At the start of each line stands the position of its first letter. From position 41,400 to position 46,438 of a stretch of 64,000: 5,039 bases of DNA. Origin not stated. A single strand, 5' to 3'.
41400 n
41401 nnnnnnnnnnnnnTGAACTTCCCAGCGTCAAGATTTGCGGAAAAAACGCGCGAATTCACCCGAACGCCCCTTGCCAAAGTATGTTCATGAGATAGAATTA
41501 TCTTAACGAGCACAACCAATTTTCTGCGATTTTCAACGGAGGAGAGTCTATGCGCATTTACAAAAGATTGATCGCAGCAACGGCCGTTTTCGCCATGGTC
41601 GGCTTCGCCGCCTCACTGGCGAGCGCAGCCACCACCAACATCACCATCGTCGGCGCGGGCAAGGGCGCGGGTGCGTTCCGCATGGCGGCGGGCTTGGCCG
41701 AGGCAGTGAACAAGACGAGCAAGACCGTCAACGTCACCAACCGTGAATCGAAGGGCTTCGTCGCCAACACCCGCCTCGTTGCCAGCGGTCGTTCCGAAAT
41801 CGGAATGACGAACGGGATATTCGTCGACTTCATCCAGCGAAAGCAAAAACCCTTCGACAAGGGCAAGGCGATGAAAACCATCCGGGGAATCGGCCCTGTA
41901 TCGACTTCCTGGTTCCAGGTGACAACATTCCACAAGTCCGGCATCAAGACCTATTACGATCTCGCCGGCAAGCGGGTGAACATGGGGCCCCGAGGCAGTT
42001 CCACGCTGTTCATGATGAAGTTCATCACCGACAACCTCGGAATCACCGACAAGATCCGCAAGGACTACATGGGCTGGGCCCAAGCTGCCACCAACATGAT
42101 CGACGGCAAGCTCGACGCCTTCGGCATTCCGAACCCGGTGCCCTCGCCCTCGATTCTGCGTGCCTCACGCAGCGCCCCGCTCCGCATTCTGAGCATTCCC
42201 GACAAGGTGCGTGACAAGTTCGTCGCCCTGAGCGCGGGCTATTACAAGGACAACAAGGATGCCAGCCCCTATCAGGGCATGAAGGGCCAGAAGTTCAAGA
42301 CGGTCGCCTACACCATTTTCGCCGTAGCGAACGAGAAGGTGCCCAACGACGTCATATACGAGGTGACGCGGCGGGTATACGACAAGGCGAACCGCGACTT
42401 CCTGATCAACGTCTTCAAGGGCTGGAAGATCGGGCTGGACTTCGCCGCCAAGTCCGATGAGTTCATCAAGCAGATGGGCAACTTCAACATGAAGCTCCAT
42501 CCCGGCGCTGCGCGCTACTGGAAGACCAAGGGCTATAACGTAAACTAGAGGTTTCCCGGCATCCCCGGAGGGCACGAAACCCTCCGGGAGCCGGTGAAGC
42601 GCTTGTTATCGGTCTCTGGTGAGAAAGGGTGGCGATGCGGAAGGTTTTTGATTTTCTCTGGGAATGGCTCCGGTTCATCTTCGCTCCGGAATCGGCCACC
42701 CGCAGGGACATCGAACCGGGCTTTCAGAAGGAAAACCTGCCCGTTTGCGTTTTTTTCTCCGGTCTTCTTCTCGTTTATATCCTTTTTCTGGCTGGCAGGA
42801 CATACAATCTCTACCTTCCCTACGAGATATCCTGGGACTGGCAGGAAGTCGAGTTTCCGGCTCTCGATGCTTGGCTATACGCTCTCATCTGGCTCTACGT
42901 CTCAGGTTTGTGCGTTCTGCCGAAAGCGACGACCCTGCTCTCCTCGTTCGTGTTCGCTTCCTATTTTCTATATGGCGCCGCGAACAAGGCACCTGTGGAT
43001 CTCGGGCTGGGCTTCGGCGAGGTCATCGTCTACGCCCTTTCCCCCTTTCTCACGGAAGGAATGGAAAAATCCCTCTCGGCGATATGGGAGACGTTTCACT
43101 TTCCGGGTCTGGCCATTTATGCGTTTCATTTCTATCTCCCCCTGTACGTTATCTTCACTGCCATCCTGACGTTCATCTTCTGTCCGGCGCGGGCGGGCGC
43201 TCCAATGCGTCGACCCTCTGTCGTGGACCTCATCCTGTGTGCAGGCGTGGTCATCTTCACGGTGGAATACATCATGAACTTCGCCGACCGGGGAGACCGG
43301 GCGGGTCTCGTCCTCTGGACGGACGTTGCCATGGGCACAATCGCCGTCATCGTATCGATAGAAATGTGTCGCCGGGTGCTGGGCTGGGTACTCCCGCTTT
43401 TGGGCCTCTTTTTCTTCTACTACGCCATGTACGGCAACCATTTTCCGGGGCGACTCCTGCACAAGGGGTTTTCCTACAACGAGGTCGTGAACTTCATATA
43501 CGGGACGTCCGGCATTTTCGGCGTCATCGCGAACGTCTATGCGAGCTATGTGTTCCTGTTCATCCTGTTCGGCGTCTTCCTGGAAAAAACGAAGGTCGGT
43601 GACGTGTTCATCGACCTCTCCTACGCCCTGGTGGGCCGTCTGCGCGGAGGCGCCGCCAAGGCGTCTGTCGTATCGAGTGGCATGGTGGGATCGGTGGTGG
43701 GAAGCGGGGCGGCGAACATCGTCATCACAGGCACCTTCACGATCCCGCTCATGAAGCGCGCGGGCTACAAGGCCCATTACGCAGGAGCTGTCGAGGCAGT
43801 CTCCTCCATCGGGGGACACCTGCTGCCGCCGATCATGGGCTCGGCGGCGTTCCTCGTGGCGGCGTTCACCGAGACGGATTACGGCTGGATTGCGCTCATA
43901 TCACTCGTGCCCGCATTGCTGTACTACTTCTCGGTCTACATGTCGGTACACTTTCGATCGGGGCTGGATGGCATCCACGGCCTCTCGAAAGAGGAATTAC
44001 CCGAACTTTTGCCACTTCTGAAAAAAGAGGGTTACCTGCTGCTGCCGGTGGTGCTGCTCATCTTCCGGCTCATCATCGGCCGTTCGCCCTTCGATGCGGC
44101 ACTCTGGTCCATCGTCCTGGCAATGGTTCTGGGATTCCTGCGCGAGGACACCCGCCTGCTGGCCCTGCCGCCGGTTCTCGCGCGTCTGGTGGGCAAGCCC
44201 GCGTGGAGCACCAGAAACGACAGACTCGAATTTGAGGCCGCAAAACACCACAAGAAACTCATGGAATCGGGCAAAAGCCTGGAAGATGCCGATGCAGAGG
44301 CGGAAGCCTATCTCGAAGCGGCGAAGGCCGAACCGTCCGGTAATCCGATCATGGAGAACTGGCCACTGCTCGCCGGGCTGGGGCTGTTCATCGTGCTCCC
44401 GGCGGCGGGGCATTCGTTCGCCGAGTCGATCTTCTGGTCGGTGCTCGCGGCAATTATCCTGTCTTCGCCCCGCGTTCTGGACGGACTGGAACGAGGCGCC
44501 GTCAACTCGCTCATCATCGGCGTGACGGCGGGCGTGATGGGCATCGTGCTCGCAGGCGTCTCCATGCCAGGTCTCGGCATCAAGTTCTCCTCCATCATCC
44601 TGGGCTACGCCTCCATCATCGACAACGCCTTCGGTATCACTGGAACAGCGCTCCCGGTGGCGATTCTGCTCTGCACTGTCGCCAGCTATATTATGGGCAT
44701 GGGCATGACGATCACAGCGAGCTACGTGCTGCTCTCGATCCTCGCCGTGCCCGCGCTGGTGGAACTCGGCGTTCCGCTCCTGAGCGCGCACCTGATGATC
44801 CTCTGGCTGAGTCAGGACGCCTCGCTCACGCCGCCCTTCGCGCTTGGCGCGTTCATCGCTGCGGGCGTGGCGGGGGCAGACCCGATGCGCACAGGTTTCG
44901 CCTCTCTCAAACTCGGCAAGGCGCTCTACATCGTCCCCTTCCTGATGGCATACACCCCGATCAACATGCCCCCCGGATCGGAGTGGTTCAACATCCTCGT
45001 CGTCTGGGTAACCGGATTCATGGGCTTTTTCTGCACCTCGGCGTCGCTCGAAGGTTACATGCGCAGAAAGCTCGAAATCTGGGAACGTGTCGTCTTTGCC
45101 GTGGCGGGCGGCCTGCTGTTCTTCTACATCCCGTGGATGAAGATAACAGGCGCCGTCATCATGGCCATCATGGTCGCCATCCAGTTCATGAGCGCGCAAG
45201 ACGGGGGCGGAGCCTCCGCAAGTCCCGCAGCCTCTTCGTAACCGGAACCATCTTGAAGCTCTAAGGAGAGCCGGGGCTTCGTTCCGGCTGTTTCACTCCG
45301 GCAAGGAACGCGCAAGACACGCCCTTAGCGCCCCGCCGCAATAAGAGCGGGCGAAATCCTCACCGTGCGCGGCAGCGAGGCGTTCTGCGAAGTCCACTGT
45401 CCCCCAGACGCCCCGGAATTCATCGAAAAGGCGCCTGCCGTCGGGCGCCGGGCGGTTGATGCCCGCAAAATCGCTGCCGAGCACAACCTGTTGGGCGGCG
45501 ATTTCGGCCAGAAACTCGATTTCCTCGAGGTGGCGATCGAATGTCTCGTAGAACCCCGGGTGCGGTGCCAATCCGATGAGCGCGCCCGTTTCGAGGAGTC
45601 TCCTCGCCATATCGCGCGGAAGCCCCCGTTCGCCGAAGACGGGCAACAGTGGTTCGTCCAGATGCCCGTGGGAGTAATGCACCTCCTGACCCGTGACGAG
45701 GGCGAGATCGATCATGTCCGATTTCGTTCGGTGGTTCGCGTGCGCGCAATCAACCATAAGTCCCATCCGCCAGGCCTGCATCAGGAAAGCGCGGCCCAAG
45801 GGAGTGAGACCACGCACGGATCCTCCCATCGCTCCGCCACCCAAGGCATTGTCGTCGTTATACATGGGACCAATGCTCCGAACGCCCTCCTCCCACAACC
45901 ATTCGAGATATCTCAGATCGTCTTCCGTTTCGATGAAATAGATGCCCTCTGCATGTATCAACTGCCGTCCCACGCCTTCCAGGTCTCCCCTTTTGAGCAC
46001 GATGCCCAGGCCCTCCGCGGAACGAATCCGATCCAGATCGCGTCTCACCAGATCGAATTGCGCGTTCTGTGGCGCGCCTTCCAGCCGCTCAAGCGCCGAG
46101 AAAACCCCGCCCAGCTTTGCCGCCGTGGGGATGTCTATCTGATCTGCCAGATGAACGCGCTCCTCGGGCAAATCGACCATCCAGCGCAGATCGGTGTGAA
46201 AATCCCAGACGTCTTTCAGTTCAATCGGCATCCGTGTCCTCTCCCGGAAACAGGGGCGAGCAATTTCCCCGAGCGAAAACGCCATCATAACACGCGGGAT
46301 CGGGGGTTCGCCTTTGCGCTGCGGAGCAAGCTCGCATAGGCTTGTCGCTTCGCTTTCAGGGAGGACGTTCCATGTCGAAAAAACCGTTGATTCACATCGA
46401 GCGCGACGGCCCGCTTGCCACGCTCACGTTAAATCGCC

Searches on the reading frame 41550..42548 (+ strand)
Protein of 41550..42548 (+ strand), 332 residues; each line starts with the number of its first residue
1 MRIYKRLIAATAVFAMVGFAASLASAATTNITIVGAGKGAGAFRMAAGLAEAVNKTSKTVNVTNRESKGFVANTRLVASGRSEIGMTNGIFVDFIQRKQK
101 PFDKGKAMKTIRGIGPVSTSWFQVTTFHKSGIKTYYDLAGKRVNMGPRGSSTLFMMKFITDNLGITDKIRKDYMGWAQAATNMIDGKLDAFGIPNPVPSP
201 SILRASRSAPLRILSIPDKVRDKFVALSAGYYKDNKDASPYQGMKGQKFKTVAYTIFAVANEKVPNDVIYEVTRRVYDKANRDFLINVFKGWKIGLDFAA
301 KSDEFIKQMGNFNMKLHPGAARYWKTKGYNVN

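Call 29: search_protein_families(library=pfam, proteins=[window:41550-42548:+], max_evalue=0.0001)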
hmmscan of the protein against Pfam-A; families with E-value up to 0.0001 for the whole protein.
window:41550-42548:+ (332 aa): 1 family
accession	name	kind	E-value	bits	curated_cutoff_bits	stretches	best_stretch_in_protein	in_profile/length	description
PF16868.10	NMT1_3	-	3.2e-42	145.6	27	1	35-328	3-289/289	NMT1-like family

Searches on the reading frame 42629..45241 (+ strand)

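Call 28: search_protein_families(library=pfam, proteins=[window:42629-45241:+], max_evalue=0.0001)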
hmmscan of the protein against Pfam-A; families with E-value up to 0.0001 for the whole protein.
window:42629-45241:+ (870 aa): 1 family
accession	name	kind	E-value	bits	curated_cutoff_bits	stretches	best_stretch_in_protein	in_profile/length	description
PF06808.19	DctM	-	1.1e-68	232.5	23.8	2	239-509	2-254/413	Tripartite ATP-independent periplasmic transporter, DctM component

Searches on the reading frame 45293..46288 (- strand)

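Call 29: search_protein_families(library=pfam, proteins=[window:45293-46288:-], max_evalue=0.0001)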
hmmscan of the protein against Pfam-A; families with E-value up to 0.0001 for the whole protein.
window:45293-46288:- (331 aa): 1 family
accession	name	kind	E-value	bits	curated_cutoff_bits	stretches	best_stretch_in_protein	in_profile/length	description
PF01244.27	Peptidase_M19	-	1.3e-20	74.3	26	1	27-280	8-278/319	Membrane dipeptidase (Peptidase family M19)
